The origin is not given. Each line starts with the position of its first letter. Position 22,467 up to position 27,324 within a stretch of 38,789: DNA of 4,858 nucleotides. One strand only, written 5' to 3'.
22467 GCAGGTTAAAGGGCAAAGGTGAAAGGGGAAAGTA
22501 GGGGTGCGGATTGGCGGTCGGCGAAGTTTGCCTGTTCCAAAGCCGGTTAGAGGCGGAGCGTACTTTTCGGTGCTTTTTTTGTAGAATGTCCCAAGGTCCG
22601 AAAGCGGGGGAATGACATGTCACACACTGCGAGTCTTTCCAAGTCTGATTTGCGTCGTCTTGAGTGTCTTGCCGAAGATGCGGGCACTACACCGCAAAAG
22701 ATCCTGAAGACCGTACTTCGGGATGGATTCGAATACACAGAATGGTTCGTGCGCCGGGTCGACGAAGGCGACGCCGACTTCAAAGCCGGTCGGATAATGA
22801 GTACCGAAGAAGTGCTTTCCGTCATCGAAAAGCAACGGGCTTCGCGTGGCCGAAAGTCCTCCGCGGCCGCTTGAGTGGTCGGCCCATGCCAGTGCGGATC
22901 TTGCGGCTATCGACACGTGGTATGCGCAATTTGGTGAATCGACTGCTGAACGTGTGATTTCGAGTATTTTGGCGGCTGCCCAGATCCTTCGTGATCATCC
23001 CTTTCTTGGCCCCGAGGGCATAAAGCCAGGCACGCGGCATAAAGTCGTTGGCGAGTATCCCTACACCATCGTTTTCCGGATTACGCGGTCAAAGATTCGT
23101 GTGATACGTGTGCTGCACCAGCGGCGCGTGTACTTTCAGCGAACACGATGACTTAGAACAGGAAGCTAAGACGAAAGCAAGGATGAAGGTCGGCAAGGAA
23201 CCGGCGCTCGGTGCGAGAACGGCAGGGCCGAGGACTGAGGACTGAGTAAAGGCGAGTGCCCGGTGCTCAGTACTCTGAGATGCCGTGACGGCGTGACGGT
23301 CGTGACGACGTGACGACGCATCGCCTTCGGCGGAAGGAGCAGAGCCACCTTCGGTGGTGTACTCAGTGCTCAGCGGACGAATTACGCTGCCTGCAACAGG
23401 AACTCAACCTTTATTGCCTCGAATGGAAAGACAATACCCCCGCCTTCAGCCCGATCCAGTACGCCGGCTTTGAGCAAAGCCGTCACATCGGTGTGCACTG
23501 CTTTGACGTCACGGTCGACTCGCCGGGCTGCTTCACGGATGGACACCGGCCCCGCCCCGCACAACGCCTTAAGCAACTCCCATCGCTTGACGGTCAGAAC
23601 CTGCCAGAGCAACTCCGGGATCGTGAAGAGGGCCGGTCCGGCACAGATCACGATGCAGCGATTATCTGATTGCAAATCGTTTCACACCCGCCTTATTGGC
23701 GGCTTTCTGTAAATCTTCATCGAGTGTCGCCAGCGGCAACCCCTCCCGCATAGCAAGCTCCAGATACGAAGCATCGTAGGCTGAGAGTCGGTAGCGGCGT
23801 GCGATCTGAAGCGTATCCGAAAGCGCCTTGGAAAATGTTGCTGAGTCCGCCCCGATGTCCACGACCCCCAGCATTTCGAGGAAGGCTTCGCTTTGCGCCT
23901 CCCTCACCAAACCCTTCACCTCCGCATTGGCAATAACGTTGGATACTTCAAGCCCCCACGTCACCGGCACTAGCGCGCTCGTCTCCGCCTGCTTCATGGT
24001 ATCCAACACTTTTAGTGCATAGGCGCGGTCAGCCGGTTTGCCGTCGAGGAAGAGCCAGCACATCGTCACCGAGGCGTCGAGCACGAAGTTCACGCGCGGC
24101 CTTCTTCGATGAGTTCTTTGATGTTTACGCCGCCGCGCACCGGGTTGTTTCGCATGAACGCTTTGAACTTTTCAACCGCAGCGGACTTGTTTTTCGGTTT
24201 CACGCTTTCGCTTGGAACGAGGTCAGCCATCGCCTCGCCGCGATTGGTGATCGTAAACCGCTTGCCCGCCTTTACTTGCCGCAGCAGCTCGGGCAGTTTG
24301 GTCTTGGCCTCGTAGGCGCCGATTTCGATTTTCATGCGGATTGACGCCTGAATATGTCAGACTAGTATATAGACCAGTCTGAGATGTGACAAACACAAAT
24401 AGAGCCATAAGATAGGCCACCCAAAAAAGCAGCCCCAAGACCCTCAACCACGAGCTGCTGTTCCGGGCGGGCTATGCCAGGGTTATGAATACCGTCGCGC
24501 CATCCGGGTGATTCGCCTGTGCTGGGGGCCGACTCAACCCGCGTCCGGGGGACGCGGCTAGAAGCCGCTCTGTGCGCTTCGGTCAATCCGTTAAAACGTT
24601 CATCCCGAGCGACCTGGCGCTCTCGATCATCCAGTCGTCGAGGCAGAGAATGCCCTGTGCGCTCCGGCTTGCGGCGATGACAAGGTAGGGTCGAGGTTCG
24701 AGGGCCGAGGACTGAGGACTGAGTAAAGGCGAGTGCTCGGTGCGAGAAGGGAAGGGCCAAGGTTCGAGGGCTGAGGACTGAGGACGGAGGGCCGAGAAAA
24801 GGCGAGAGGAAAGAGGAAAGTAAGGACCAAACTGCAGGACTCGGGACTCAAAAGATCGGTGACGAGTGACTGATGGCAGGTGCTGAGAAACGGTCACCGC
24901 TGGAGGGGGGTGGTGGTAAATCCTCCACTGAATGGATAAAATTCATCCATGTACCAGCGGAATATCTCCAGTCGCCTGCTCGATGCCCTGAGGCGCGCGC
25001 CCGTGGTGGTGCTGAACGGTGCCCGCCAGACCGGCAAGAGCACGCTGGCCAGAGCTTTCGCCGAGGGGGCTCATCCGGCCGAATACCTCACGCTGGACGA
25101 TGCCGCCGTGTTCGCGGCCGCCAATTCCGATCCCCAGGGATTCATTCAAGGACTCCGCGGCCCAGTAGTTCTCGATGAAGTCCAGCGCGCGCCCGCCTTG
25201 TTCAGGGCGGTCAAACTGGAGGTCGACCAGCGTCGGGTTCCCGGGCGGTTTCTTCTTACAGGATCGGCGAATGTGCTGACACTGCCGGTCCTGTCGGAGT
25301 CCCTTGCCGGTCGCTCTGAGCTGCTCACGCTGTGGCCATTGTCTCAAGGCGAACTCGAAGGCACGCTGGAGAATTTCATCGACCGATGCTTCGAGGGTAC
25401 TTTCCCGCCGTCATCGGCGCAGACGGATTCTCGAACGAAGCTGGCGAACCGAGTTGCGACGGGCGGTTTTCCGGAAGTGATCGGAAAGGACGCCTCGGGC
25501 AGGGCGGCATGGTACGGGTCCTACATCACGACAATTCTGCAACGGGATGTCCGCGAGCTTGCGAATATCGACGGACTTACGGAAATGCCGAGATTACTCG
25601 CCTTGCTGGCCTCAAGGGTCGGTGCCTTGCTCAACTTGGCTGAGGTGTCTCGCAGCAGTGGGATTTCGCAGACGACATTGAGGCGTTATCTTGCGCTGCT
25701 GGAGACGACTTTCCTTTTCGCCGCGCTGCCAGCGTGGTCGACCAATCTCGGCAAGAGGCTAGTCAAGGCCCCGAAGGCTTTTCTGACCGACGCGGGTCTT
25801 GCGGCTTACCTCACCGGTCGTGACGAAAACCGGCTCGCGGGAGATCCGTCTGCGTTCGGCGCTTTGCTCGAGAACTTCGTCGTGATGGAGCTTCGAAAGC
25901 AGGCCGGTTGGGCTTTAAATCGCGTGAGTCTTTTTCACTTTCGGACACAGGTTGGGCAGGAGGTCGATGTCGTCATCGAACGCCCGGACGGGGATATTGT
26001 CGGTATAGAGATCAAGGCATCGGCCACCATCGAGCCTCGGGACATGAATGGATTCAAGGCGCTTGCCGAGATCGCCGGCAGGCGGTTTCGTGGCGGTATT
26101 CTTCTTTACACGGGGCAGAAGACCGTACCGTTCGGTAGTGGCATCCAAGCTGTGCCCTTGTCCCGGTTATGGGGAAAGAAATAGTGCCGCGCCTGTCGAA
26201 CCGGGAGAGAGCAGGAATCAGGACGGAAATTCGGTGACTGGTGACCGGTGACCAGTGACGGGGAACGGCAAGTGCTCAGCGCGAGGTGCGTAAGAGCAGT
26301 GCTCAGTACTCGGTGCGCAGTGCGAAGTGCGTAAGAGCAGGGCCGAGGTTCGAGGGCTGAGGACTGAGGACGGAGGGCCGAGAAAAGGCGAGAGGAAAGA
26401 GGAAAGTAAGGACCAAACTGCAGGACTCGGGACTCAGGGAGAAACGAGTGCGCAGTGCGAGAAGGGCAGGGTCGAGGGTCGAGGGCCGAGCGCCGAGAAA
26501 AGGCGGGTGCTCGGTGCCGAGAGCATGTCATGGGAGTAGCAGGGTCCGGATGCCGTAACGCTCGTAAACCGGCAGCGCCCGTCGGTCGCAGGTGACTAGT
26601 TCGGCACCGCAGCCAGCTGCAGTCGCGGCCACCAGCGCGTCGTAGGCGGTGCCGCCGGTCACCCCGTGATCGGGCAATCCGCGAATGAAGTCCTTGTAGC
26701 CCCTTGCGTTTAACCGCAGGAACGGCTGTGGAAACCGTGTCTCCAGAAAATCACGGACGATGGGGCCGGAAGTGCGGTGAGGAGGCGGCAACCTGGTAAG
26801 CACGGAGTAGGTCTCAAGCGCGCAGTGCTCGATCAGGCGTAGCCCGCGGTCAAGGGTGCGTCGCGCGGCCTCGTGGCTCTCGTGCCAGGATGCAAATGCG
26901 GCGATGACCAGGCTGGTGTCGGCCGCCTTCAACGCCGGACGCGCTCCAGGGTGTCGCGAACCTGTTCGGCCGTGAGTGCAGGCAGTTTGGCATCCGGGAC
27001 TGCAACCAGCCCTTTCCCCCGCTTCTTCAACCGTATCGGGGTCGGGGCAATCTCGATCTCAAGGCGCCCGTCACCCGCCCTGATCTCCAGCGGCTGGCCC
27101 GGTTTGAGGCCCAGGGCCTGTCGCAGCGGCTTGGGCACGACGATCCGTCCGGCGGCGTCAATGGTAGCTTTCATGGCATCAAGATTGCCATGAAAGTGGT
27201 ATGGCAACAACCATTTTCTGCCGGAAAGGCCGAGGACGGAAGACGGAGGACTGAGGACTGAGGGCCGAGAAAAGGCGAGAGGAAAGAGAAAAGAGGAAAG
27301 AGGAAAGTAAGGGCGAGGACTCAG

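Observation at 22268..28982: Seven blocks of degenerate tandem repeats locked in a 7-nt register, all with the purine-rich strand on +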

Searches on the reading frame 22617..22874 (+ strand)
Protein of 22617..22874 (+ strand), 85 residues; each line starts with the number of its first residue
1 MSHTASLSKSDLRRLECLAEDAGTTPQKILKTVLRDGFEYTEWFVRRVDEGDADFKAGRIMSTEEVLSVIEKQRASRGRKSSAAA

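Call 20: search_protein_families(library=pfam, proteins=[window:22617-22874:+], max_evalue=0.01)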
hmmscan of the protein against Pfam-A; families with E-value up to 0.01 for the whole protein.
window:22617-22874:+ (85 aa): 0 families

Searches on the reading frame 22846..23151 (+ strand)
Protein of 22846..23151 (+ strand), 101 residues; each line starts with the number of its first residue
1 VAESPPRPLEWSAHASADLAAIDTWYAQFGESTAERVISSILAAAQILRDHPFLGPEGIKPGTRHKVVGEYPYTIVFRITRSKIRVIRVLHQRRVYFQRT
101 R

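Call 20: search_protein_families(library=pfam, proteins=[window:22846-23151:+], max_evalue=0.01)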
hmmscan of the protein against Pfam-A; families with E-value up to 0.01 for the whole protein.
window:22846-23151:+ (101 aa): 1 family
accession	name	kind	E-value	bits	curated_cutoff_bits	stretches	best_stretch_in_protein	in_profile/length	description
PF05016.21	ParE_toxin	-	6e-15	56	23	1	9-96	1-89/89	ParE toxin of type II toxin-antitoxin system, parDE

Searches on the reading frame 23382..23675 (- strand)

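Call 20: search_protein_families(library=pfam, proteins=[window:23382-23675:-], max_evalue=0.01)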
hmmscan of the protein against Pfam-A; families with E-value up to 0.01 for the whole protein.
window:23382-23675:- (97 aa): 1 family
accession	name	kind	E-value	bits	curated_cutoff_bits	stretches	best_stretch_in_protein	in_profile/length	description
PF25212.1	HVO_A0114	-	1.8e-25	89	27.6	1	17-88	10-84/84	HVO_A0114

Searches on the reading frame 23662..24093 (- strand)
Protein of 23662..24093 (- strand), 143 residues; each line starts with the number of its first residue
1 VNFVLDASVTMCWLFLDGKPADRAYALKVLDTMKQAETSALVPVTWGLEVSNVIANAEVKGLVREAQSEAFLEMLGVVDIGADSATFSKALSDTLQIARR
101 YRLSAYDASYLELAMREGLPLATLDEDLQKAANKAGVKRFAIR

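Call 20: search_protein_families(library=pfam, proteins=[window:23662-24093:-], max_evalue=0.01)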
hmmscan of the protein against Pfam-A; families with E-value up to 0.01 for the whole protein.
window:23662-24093:- (143 aa): 1 family
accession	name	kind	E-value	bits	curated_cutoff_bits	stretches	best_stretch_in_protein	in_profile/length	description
PF01850.27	PIN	-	1.4e-08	35.8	23.6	1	4-133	2-119/120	PIN domain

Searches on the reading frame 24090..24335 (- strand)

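Call 20: search_protein_families(library=pfam, proteins=[window:24090-24335:-], max_evalue=0.01)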
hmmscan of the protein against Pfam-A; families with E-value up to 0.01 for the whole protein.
window:24090-24335:- (81 aa): 1 family
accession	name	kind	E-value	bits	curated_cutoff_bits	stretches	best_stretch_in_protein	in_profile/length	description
PF02604.26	PhdYeFM_antitox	-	4.9e-06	26.6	29.8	1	5-42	4-42/74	Antitoxin Phd_YefM, type II toxin-antitoxin system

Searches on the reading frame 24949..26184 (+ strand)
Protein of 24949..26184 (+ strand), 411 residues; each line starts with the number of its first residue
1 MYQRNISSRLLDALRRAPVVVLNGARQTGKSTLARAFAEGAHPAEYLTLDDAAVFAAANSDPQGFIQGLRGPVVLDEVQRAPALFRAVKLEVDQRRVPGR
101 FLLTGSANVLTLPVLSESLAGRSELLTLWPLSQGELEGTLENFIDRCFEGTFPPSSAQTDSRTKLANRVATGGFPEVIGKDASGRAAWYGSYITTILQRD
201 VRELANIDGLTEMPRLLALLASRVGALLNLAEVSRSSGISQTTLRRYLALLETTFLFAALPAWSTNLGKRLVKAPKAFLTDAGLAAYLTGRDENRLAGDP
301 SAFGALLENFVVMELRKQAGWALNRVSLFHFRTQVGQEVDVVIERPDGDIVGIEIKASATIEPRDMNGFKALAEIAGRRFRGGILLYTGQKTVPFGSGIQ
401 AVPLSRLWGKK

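Call 20: search_protein_families(library=pfam, proteins=[window:24949-26184:+], max_evalue=0.01)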
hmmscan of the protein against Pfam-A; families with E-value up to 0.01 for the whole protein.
window:24949-26184:+ (411 aa): 4 families
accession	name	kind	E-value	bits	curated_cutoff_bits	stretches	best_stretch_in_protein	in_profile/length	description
PF13635.12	DUF4143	-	4.3e-45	153.8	28.1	1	198-358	1-160/160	Domain of unknown function (DUF4143)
PF13173.12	AAA_14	-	1.1e-23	84.1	27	1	18-136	3-128/129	AAA domain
PF13191.12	AAA_16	-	8.4e-05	23.6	32.6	1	9-84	11-93/167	AAA ATPase domain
PF09339.16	HTH_IclR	-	0.0017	18.5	22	1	215-252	7-43/52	IclR helix-turn-helix domain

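Call 81: find_homologous_proteins(query=window:24949-26184:+, max_evalue=1e-60)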
Query window:24949-26184:+ (411 aa): 7868 proteins with E <= 1e-60 among 8000 candidates; the best 120 are listed.
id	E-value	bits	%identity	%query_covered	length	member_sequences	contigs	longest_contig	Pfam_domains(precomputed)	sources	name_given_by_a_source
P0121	3.3e-259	878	98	100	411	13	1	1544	PF13173.13,PF13635.13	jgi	jgi:predicted AAA+ superfamily ATPase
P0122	5.6e-159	548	62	99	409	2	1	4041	PF13173.13,PF13635.13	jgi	jgi:uncharacterized protein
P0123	1.6e-158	546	62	99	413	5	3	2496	PF13173.13,PF13635.13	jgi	jgi:hypothetical protein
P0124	1.9e-157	543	62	100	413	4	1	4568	PF13173.13,PF13635.13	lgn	-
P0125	3.1e-157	542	60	99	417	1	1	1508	PF13173.13,PF13635.13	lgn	-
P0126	8.8e-157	540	61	100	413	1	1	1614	PF13173.13,PF13635.13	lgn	-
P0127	1.4e-156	540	61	99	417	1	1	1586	PF13173.13,PF13635.13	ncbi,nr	ncbi:ATP-binding protein [Candidatus Bipolaricaulota bacterium]|nr:ATP-binding protein [Candidatus B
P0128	5.7e-156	538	61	99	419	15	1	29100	PF13173.13,PF13635.13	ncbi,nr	ncbi:MAG: ATP-binding protein [Planctomycetes bacterium]|nr:ATP-binding protein [Planctomycetota bac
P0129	8.3e-156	537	60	99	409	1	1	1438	PF13173.13,PF13635.13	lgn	-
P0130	3.2e-155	535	61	99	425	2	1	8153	PF13173.13,PF13635.13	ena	-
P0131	9.7e-155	534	61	99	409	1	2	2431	PF13173.13,PF13635.13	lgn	-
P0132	2.1e-154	533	60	99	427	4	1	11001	PF13173.13,PF13635.13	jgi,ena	-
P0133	2.8e-154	532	61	99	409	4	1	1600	PF13173.13,PF13635.13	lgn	-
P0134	4.5e-154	532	60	99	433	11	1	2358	PF13173.13,PF13635.13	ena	-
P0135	6.2e-154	531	60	99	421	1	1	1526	PF13173.13,PF13635.13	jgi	-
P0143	5.3e-153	528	61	99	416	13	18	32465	PF13173.13,PF13635.13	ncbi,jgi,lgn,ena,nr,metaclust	ncbi:MAG: ATPase [Deltaproteobacteria bacterium RIFCSPLOWO2_12_FULL_57_22]|nr:MAG: ATPase [Deltaprot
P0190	5.3e-150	518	61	99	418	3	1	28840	PF13173.13,PF13635.13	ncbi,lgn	ncbi:MAG: ATP-binding protein [Blastocatellia bacterium]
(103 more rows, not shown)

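Call 82: find_encoding_contigs(protein=P0121, flank=3000, max_places=2)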
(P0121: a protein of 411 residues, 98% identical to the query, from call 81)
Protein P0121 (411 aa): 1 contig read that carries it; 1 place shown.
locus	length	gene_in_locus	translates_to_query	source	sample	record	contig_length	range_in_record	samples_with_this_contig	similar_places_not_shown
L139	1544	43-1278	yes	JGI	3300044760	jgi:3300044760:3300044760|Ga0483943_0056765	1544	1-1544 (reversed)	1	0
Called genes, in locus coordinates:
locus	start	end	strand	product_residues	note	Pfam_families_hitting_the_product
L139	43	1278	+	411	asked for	PF13173:AAA_14, PF13635:DUF4143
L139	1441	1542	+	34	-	?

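Call 83: find_encoding_contigs(protein=P0128, flank=3000, max_places=2)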
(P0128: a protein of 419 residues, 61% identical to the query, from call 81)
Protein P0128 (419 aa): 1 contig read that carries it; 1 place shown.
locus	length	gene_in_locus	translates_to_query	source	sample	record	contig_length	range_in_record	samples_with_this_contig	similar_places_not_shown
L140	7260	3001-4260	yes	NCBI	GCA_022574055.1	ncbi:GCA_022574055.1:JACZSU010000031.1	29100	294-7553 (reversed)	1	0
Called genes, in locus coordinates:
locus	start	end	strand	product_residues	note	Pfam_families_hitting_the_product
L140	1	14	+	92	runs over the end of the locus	-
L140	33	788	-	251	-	-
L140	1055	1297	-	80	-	PF09360:zf-CDGSH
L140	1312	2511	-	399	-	PF12146:Hydrolase_4 (faint), PF00326:Peptidase_S9 (faint), PF00036:EF-hand_1 (faint), PF13202:EF-hand_5 (weak)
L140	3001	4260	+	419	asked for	PF13173:AAA_14, PF13635:DUF4143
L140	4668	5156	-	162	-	PF05768:Glrx-like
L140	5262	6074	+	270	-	PF00753:Lactamase_B, PF23023:Anti-Pycsar_Apyc1, PF12706:Lactamase_B_2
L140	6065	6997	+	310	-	PF06574:FAD_syn, PF01687:Flavokinase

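Call 84: find_encoding_contigs(protein=P0190, flank=3000, max_places=2)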
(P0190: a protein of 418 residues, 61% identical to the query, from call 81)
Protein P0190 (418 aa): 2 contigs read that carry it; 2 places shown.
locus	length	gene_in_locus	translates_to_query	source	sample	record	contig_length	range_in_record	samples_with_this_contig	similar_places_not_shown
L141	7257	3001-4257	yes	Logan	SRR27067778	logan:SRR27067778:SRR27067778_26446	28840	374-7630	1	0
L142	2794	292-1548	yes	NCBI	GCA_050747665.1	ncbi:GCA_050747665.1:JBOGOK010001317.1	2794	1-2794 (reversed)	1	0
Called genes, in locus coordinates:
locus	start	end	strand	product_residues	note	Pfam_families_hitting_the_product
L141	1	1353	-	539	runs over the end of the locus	PF02899:Phage_int_SAM_1 (weak), PF00589:Phage_integrase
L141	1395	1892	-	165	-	-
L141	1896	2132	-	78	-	-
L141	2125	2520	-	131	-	-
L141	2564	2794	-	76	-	-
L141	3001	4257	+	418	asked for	PF13173:AAA_14, PF13635:DUF4143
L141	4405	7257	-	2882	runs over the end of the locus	PF28554:DUF8437, PF00176:SNF2-rel_dom (faint), PF28555:Helicase_dom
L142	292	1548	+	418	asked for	PF13173:AAA_14, PF13635:DUF4143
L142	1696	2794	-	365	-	?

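Call 85: find_encoding_contigs(protein=P0143, flank=3000, max_places=4)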
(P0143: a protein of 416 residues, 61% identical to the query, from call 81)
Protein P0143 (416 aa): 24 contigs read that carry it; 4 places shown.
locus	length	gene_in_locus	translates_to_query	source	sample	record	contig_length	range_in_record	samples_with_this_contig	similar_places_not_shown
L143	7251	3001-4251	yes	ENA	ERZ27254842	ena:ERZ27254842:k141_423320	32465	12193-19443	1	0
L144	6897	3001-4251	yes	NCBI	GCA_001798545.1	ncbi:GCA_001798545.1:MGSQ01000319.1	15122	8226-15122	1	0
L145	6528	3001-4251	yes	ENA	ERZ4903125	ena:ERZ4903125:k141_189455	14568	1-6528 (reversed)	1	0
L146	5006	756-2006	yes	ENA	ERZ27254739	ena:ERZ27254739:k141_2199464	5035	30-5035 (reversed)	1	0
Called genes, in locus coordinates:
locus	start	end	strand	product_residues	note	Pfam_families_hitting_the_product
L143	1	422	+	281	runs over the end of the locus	PF01875:Memo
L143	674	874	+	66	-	PF02597:ThiS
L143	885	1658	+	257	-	PF05690:ThiG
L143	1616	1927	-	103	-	-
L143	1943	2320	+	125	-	PF02581:TMP-TENI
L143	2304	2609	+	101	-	-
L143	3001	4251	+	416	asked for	PF13173:AAA_14, PF13635:DUF4143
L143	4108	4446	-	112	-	-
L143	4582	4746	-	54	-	-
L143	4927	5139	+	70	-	-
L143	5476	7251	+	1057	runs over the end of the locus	PF12419:DUF3670, PF00176:SNF2-rel_dom, PF00271:Helicase_C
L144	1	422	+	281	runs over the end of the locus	PF01875:Memo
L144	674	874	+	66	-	PF02597:ThiS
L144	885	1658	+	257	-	PF05690:ThiG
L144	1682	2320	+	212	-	PF02581:TMP-TENI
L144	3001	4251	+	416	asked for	PF13173:AAA_14, PF13635:DUF4143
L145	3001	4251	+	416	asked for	PF13173:AAA_14, PF13635:DUF4143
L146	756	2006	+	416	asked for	PF13173:AAA_14, PF13635:DUF4143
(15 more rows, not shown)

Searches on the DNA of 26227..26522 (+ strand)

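Call 63: search_dna_similar(query=window:26227-26522:+, collection=plasmids, mode=distant, max_rows=15)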
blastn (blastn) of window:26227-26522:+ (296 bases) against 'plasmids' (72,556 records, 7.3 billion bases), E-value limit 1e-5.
No match.

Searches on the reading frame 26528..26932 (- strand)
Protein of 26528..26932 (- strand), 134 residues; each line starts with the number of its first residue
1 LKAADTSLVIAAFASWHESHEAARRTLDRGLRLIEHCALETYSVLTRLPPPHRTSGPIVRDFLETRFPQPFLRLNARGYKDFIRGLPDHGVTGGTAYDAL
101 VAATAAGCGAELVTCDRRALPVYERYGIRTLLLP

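Call 20: search_protein_families(library=pfam, proteins=[window:26528-26932:-], max_evalue=0.01)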
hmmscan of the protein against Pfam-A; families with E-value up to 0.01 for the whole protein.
window:26528-26932:- (134 aa): 1 family
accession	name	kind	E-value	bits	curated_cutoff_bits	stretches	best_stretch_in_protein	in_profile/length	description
PF01850.27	PIN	-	1.2e-09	39.3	23.6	1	5-118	4-113/120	PIN domain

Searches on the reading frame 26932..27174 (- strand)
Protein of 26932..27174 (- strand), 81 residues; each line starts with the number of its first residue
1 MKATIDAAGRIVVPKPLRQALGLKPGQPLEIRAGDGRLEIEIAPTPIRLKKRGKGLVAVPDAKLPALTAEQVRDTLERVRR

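Call 20: search_protein_families(library=pfam, proteins=[window:26932-27174:-], max_evalue=0.01)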
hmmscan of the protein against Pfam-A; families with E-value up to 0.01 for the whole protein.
seq(81 aa): 2 families
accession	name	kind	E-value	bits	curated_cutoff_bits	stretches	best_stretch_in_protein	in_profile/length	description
PF04014.23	MazE_antitoxin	-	4.9e-10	39.6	24.7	1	4-45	3-41/48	Antidote-toxin recognition MazE, bacterial antitoxin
PF02381.23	MraZ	-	0.00031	21.1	23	1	3-24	8-29/72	MraZ protein, putative antitoxin-like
